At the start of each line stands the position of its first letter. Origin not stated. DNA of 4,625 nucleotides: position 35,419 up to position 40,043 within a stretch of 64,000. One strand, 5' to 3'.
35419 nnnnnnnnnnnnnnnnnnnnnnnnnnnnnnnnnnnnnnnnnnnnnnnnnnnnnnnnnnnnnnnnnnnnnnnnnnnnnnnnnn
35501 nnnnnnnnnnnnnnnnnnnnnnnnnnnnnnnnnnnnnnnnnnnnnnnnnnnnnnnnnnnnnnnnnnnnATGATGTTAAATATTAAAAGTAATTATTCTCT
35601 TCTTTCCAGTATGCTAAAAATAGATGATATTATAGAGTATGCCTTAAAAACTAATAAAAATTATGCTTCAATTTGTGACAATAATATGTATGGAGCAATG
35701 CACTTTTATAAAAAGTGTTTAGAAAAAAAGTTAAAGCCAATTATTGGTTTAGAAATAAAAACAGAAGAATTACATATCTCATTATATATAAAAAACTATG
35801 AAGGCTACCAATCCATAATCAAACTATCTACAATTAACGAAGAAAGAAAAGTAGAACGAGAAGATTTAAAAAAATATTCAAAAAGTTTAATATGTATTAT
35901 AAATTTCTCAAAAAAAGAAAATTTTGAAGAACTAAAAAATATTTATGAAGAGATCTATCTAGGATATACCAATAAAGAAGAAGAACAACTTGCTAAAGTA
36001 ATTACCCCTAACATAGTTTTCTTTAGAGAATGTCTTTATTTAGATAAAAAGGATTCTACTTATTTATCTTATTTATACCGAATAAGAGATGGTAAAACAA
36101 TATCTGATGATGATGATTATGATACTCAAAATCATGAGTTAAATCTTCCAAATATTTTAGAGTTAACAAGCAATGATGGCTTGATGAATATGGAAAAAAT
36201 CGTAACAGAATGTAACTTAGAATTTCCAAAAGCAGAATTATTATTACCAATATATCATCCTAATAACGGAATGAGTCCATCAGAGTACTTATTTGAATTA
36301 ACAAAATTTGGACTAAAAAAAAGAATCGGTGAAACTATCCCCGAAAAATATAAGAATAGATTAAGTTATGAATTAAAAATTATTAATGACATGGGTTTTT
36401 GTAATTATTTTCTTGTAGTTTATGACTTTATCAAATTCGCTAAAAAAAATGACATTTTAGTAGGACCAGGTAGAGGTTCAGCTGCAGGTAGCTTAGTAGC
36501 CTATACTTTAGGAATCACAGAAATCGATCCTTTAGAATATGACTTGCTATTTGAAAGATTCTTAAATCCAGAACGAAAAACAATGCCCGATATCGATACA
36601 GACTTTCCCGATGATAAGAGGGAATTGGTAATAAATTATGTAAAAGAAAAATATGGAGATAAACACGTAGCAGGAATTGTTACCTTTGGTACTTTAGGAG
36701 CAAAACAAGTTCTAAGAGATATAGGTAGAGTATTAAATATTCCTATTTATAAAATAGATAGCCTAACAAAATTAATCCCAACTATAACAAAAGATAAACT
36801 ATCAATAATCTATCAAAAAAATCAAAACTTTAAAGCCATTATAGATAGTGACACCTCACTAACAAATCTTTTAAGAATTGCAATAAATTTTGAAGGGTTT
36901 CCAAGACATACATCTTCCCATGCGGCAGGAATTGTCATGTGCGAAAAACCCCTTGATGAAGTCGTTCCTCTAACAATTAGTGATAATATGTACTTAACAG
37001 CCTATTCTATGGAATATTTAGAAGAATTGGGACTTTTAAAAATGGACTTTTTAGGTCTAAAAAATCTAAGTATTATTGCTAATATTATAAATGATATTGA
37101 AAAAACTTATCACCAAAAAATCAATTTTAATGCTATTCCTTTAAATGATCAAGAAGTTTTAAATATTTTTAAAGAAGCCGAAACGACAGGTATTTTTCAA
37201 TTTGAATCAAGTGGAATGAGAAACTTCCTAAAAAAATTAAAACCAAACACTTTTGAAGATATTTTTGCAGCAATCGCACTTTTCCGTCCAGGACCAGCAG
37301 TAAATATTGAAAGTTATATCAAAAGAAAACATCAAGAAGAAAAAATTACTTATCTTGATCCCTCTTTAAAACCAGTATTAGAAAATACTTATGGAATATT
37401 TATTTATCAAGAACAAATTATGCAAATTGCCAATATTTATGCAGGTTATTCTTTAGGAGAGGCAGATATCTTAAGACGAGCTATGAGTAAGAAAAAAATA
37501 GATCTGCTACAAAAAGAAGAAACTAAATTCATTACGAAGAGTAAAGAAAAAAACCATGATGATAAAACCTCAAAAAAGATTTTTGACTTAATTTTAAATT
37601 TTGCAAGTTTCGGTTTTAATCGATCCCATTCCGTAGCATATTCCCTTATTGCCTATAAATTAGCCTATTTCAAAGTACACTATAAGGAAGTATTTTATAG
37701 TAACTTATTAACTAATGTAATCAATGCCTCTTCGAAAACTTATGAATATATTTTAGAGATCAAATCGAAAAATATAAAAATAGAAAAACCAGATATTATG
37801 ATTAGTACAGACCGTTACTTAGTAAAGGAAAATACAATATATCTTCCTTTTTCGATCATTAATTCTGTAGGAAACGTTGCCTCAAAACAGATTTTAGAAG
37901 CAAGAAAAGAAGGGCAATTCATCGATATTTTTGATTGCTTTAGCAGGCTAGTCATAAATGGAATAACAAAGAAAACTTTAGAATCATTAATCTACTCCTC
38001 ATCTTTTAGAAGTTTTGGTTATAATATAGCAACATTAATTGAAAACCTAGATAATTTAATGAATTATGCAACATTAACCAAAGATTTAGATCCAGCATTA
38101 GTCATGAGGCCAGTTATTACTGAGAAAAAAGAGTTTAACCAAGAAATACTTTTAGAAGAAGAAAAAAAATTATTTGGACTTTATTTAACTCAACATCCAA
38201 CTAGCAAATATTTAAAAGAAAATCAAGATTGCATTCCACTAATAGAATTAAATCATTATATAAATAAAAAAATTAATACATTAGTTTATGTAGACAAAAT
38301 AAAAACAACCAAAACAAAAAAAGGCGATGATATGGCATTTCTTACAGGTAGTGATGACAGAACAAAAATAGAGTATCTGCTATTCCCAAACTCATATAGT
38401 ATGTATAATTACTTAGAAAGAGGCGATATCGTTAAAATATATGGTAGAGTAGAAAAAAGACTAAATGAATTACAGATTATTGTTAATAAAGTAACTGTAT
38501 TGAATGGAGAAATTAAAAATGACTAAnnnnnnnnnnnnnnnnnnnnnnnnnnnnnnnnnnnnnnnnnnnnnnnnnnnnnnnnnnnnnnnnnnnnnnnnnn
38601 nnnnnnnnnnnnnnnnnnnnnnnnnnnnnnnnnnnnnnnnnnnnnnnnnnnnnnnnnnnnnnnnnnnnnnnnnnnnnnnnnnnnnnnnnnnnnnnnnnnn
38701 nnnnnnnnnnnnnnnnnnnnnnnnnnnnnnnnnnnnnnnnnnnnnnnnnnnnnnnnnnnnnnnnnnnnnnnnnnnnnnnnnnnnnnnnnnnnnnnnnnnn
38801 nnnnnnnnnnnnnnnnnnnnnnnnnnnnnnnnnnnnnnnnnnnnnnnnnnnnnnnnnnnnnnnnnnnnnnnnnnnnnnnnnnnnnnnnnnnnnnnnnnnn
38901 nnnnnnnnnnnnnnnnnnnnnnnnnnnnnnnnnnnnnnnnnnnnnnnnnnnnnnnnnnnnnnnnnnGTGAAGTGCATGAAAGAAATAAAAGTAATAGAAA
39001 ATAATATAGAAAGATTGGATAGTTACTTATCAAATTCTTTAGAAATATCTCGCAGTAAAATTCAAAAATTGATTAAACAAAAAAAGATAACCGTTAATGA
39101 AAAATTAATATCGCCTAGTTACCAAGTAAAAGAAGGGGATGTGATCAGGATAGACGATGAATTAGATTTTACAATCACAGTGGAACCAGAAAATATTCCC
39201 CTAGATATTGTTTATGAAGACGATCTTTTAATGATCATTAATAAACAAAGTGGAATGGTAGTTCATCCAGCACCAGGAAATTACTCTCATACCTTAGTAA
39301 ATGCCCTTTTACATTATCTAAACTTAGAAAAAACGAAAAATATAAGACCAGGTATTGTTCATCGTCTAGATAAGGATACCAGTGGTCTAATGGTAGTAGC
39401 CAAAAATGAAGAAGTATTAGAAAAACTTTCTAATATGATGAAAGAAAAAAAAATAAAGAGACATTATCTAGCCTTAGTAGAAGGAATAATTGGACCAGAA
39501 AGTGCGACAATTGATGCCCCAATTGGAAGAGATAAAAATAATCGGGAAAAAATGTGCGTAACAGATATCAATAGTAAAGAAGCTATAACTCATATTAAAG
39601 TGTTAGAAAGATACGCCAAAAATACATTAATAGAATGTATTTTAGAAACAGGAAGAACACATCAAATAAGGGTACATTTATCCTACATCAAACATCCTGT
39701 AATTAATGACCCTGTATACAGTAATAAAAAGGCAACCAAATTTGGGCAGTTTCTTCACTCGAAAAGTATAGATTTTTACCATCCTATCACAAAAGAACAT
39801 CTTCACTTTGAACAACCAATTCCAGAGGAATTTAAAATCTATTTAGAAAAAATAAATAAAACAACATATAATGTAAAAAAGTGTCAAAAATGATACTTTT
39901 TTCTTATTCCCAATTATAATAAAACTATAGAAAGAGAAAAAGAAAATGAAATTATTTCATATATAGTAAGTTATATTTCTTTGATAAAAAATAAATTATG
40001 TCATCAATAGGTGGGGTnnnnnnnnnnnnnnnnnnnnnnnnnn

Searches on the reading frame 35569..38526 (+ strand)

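Call 69: search_protein_families(library=pfam, proteins=[window:35569-38526:+], max_evalue=0.00001)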
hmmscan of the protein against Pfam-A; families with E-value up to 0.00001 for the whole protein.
window:35569-38526:+ (985 aa): 5 families
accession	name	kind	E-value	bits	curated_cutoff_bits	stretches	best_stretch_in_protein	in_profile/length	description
PF07733.18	DNA_pol3_alpha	-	2.3e-101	339.2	23.9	1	239-496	1-260/260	Bacterial DNA polymerase III alpha NTPase domain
PF17657.6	DNA_pol3_finger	-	8.9e-64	214.2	22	1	499-662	1-166/166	Bacterial DNA polymerase III alpha subunit finger domain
PF02811.25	PHP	-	1.5e-18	68.1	26.4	1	4-114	3-124/164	PHP domain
PF14579.12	HHH_6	-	2.3e-17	63.4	25.6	1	735-820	1-87/90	Helix-hairpin-helix motif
PF01336.31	tRNA_anti-codon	-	1.8e-09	37.9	27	1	913-978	9-75/75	OB-fold nucleic acid binding domain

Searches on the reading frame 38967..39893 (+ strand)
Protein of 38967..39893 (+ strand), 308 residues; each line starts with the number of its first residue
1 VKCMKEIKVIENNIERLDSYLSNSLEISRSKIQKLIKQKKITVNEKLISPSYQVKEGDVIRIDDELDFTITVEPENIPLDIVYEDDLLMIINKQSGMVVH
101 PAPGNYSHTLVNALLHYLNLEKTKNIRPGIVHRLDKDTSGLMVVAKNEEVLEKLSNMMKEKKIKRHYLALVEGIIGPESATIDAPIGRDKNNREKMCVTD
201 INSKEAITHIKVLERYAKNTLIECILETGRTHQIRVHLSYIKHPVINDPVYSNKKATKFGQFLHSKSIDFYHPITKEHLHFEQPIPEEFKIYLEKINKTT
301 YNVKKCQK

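Call 69: search_protein_families(library=pfam, proteins=[window:38967-39893:+], max_evalue=0.00001)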
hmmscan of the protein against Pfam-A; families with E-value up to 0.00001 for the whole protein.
window:38967-39893:+ (308 aa): 2 families
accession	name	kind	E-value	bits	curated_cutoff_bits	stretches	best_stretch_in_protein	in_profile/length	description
PF00849.27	PseudoU_synth_2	-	5.9e-39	134.2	26.8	1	88-239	2-151/152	RNA pseudouridylate synthase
PF01479.30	S4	-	1.3e-12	47.6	22.8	1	15-60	1-48/48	S4 domain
